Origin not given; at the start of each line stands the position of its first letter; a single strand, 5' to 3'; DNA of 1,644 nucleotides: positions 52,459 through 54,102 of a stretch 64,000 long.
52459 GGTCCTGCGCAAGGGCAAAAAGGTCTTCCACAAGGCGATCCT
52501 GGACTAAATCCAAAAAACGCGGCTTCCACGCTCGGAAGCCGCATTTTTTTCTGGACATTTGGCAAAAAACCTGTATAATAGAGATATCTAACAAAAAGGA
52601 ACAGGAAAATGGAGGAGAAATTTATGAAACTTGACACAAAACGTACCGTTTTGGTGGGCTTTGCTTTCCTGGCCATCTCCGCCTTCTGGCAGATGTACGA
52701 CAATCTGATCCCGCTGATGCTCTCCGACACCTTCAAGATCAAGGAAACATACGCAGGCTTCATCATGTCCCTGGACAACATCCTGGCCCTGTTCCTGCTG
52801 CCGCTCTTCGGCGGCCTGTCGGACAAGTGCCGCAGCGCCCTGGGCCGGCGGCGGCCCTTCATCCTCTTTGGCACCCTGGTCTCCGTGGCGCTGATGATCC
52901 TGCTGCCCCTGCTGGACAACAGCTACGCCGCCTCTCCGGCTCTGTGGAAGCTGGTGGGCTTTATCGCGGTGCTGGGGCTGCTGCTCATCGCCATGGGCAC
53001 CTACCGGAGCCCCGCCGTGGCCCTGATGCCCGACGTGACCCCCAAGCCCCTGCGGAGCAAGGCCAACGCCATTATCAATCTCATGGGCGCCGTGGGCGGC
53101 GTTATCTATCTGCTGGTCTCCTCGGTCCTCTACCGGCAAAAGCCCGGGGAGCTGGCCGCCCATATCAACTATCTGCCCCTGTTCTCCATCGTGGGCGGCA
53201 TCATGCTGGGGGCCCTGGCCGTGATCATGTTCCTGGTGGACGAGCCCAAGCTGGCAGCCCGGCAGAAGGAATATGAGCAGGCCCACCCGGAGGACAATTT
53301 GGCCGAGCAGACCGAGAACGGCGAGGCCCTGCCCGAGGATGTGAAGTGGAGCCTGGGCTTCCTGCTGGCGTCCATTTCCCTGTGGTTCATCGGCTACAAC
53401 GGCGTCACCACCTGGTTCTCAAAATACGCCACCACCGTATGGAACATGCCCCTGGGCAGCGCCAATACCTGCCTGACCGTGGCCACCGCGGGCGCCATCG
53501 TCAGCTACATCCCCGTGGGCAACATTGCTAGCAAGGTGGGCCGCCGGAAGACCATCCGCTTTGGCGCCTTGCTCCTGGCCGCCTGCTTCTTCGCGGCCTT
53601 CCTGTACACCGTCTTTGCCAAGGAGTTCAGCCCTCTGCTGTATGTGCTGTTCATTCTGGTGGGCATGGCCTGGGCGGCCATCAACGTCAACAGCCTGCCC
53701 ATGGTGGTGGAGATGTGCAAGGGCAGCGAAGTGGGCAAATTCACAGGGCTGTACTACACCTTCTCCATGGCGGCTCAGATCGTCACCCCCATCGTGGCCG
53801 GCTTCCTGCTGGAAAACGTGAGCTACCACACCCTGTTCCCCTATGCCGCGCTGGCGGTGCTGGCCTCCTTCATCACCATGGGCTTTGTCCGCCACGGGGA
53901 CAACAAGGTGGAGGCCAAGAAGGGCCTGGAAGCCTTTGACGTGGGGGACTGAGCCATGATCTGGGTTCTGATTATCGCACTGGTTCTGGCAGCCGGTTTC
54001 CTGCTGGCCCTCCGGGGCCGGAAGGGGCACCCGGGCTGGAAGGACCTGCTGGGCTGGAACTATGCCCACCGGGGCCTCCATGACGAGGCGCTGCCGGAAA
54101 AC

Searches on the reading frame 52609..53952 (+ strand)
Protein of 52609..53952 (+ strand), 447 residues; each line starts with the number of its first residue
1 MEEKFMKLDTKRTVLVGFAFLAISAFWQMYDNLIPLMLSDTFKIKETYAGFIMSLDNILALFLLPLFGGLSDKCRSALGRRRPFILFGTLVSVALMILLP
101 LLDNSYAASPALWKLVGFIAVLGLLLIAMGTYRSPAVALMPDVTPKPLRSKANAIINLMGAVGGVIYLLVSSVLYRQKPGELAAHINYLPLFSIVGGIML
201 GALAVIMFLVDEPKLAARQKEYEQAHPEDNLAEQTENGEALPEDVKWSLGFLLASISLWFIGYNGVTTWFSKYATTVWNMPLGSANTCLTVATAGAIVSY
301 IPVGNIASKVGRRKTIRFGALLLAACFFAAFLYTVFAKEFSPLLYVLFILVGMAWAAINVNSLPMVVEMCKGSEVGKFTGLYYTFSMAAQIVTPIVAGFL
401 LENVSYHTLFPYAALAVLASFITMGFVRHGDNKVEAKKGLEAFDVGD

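Call 24: search_protein_families(library=pfam, proteins=[window:52609-53952:+])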
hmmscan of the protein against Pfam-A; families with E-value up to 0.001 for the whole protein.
window:52609-53952:+ (447 aa): 4 families
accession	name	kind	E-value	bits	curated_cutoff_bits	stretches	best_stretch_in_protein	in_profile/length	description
PF07690.21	MFS_1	-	3.4e-44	151.6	33.4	2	17-277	2-231/347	Major Facilitator Superfamily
PF13347.12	MFS_2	-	9.7e-21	74.2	27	1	17-408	3-388/427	MFS/sugar transport protein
PF03209.21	PUCC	-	9.3e-16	58.3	21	1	49-338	17-299/401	PUCC protein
PF12832.13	MFS_1_like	-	1.7e-05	24.5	25.2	1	289-427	40-174/373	MFS_1 like family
